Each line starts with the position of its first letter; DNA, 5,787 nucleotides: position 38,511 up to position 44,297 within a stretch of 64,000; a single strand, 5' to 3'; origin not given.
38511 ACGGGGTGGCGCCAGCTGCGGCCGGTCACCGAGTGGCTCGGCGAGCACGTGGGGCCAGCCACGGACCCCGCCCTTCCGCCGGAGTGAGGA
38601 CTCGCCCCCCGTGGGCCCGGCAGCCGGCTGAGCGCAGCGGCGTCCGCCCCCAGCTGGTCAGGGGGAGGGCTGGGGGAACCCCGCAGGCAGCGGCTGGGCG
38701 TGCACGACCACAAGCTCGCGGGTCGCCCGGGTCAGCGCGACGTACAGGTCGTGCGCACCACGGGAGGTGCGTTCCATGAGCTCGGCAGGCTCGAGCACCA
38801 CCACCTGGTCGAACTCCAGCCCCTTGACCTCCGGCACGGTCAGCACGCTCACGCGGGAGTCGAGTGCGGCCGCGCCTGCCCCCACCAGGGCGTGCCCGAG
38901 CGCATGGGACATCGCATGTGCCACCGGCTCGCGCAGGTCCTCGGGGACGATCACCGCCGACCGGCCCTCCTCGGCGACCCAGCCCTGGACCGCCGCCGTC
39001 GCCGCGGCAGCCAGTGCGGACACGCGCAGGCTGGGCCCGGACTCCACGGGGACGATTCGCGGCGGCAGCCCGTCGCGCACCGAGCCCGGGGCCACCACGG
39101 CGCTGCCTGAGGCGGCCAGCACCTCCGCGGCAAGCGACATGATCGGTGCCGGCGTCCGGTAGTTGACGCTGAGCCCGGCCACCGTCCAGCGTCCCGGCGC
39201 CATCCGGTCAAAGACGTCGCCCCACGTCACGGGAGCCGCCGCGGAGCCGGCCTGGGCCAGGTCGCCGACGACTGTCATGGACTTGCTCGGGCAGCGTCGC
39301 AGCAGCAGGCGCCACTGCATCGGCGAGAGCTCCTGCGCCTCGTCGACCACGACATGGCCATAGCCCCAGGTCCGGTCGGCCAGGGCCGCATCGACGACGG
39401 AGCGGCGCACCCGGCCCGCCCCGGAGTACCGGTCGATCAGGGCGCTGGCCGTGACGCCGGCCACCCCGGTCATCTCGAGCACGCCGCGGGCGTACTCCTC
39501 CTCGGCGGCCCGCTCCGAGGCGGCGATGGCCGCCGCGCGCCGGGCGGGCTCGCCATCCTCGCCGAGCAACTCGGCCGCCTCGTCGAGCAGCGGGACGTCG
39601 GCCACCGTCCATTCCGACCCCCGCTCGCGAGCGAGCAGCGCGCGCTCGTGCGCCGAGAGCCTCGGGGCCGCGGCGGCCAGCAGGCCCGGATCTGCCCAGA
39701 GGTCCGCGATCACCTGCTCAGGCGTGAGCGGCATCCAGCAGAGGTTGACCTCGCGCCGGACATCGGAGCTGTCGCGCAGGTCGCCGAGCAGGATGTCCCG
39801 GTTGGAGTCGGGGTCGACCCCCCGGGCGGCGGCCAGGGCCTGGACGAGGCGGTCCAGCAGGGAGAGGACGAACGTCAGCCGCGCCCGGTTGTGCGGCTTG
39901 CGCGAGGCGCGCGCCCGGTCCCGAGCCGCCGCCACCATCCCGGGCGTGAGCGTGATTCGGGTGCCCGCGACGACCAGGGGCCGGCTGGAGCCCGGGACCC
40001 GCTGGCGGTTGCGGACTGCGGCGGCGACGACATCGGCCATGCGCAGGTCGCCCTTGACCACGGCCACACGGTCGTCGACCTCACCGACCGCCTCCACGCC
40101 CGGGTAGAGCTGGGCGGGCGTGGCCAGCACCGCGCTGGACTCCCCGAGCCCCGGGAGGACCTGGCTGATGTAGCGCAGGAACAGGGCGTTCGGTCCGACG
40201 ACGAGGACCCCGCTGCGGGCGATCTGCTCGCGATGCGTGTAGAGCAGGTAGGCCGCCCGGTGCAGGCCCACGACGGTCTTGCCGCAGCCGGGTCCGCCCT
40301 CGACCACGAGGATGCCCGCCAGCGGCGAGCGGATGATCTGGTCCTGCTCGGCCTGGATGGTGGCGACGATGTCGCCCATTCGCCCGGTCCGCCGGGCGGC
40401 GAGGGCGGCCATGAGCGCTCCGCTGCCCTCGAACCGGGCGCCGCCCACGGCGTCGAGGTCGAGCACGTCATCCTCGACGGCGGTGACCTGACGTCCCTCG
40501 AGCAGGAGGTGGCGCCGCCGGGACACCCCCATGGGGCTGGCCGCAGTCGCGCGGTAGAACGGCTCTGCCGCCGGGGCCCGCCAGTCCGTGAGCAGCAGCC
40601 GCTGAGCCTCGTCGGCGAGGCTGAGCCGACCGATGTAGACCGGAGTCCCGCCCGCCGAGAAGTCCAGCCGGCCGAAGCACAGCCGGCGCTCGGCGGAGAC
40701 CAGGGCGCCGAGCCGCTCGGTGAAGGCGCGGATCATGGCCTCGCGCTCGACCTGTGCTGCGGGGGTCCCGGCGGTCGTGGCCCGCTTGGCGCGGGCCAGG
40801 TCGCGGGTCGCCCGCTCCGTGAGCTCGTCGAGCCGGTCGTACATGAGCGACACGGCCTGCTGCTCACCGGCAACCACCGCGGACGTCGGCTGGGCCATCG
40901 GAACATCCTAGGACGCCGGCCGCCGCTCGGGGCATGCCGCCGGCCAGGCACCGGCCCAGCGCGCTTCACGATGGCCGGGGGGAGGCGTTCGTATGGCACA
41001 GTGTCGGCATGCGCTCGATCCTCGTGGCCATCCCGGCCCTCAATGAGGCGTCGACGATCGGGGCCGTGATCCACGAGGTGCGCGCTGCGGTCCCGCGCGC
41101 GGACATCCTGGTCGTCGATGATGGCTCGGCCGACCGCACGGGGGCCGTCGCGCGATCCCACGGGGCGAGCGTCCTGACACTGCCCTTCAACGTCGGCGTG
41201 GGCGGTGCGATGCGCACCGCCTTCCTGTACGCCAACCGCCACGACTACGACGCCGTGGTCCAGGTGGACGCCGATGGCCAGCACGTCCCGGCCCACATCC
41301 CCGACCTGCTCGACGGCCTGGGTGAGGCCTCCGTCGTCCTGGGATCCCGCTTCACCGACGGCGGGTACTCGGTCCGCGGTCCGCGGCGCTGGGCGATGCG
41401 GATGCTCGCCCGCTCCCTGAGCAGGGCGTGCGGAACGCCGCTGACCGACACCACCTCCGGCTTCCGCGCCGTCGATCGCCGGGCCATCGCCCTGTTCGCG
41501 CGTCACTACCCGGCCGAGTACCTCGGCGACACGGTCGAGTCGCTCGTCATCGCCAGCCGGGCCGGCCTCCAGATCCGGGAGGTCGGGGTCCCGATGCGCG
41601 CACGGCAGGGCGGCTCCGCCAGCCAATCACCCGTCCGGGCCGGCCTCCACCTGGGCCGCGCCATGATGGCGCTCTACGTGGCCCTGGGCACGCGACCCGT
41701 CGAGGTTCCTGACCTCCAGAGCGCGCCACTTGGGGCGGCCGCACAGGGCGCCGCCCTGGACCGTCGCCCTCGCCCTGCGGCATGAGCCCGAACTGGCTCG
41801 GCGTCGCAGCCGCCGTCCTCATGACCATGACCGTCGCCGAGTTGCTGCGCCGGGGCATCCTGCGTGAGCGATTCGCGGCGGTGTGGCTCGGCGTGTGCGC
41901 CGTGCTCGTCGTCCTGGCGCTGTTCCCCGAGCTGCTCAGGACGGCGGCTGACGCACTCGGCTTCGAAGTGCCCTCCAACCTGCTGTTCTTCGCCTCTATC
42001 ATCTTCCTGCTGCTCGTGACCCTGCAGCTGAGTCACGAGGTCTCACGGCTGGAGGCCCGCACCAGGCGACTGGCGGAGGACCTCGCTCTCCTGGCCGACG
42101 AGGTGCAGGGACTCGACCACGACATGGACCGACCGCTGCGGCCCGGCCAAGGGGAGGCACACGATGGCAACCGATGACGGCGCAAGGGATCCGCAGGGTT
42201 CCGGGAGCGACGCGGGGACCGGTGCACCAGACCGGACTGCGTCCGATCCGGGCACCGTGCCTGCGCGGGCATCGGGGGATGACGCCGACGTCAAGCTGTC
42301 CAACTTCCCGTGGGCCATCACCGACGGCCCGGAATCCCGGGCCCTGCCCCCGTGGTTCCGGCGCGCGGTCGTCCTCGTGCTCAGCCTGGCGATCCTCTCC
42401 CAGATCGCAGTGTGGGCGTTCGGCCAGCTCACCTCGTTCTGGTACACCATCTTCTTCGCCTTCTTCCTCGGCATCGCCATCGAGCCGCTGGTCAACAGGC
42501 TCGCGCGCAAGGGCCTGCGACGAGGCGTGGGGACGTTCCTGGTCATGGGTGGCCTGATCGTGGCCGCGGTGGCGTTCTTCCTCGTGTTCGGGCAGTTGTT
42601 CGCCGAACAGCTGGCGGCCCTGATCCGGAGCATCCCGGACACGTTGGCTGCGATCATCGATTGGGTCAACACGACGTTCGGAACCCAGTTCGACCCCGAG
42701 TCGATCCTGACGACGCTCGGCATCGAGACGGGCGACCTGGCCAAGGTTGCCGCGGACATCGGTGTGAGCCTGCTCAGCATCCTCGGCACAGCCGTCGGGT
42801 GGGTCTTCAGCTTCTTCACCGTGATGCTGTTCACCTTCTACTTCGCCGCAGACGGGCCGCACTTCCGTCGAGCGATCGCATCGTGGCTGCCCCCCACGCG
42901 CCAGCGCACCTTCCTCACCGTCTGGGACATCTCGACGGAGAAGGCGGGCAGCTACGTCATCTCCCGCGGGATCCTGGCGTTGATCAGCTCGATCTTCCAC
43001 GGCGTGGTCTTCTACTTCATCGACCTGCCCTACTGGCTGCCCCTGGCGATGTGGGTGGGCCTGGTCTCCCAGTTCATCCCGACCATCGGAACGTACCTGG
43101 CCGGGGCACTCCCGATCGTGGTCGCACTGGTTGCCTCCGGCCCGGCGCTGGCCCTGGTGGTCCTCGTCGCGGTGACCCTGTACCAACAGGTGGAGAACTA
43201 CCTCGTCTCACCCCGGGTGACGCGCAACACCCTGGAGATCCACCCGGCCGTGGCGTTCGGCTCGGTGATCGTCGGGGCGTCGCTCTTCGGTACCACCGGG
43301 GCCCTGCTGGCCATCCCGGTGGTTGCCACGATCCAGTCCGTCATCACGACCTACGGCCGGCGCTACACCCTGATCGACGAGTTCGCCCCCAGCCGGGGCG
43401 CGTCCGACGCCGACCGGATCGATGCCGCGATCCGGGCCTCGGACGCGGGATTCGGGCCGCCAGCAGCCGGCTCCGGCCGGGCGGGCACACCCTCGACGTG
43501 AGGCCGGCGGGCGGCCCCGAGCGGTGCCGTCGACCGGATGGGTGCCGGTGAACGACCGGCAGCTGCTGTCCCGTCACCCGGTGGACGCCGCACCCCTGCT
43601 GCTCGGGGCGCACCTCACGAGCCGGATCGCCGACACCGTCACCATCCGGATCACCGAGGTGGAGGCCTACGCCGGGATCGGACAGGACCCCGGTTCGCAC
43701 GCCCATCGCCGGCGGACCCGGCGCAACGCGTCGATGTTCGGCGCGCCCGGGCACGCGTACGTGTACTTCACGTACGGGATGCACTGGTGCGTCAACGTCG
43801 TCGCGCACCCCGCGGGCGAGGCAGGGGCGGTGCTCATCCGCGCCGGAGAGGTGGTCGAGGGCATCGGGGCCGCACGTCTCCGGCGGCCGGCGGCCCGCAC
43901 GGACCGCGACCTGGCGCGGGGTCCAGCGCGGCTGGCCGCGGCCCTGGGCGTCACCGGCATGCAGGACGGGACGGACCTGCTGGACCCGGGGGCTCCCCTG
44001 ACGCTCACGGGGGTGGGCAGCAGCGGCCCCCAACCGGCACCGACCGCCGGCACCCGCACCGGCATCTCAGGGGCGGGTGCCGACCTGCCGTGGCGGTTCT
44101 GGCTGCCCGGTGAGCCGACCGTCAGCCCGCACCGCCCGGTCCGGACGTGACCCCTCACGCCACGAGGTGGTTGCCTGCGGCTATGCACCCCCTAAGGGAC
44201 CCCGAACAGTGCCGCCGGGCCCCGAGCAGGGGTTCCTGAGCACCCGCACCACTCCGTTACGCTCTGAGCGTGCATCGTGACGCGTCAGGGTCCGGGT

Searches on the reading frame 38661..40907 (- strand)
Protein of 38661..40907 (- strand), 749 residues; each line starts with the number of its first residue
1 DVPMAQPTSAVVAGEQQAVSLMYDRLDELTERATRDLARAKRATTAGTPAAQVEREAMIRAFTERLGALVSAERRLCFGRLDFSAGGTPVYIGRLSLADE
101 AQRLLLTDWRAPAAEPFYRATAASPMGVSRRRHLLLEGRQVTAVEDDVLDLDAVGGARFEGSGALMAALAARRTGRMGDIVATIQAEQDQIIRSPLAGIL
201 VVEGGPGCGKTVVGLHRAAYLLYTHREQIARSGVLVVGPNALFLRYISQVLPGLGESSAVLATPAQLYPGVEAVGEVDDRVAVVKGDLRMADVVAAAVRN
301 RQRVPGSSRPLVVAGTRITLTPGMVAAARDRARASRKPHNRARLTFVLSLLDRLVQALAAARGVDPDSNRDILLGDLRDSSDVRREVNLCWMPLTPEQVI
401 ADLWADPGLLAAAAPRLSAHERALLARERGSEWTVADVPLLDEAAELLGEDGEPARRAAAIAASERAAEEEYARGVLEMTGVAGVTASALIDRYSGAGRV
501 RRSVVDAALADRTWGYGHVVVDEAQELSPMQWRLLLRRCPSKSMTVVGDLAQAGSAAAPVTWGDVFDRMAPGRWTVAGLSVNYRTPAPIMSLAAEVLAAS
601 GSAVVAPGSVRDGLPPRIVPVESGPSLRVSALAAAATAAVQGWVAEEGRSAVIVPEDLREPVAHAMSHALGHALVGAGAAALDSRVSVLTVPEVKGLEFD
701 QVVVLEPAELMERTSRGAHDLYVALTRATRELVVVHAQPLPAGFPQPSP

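Call 21: search_protein_families(library=pfam, proteins=[window:38661-40907:-], max_evalue=0.001)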
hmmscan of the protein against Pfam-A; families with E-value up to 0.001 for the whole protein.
window:38661-40907:- (749 aa): 8 families
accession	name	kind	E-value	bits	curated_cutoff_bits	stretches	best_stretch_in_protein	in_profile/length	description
PF01443.25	Viral_helicase1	-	6.1e-11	43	21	1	681-735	172-227/228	Viral superfamily 1 RNA helicase core domain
PF00580.27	UvrD-helicase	-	6.3e-10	39.6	23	0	186-229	3-45/271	UvrD/REP helicase N-terminal domain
PF13245.12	AAA_19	-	1.7e-09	38.4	25.1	1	454-555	41-131/134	AAA domain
PF13538.12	UvrD_C_2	-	3.5e-08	33.6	27.4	1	687-735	3-52/52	UvrD-like helicase C-terminal domain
PF13361.12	UvrD_C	-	6.4e-07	29.5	25.6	1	683-735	284-346/350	UvrD-like helicase C-terminal domain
PF13604.12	AAA_30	-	1.9e-06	28.2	27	1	457-597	48-168/191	AAA domain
PF02562.22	PhoH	-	0.00011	22.3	27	0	512-553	116-158/205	PhoH-like protein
PF09848.15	SLFN-g3_helicase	-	0.00068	19.5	24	0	199-229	3-30/354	Schlafen group 3, DNA/RNA helicase domain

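Call 58: find_encoding_contigs(protein=window:38661-40898:-, flank=2000, max_places=4)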
Protein window:38661-40898:- (746 aa): no gene with exactly this product is on record in the collection.

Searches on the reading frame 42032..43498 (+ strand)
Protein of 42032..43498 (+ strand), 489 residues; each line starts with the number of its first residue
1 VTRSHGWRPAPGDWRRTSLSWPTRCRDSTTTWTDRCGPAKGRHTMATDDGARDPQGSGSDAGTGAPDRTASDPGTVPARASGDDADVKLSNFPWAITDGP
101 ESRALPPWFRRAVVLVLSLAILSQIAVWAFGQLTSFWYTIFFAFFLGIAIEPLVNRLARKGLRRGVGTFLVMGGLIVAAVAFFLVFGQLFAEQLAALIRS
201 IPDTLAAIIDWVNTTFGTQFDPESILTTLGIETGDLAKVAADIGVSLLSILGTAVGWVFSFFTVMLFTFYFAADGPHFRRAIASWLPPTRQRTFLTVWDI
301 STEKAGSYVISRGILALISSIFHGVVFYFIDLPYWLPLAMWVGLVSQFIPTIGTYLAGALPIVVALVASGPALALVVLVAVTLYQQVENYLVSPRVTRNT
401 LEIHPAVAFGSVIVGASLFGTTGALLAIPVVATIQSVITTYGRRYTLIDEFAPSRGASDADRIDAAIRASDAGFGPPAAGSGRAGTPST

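Call 21: search_protein_families(library=pfam, proteins=[window:42032-43498:+], max_evalue=0.001)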
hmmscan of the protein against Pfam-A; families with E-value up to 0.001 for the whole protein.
window:42032-43498:+ (489 aa): 1 family
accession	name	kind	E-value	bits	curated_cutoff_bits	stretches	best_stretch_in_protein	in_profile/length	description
PF01594.21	AI-2E_transport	-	7.5e-61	206.5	34.3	1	115-441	3-326/327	AI-2E family transporter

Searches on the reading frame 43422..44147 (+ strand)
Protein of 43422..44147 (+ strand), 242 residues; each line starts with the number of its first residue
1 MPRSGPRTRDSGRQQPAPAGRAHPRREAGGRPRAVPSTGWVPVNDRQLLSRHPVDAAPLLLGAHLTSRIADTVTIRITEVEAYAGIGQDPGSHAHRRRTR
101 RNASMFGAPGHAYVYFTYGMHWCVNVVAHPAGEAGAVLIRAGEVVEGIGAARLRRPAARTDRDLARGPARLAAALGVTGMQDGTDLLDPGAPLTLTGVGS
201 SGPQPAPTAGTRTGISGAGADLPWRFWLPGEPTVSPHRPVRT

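Call 51: search_protein_families(library=pfam, proteins=[window:43422-44147:+], max_evalue=0.001)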
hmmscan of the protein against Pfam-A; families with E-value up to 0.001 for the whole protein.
window:43422-44147:+ (242 aa): 1 family
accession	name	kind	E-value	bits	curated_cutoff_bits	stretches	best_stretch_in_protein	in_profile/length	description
PF02245.21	Pur_DNA_glyco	-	4.2e-60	202.6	27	1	49-232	3-181/181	Methylpurine-DNA glycosylase (MPG)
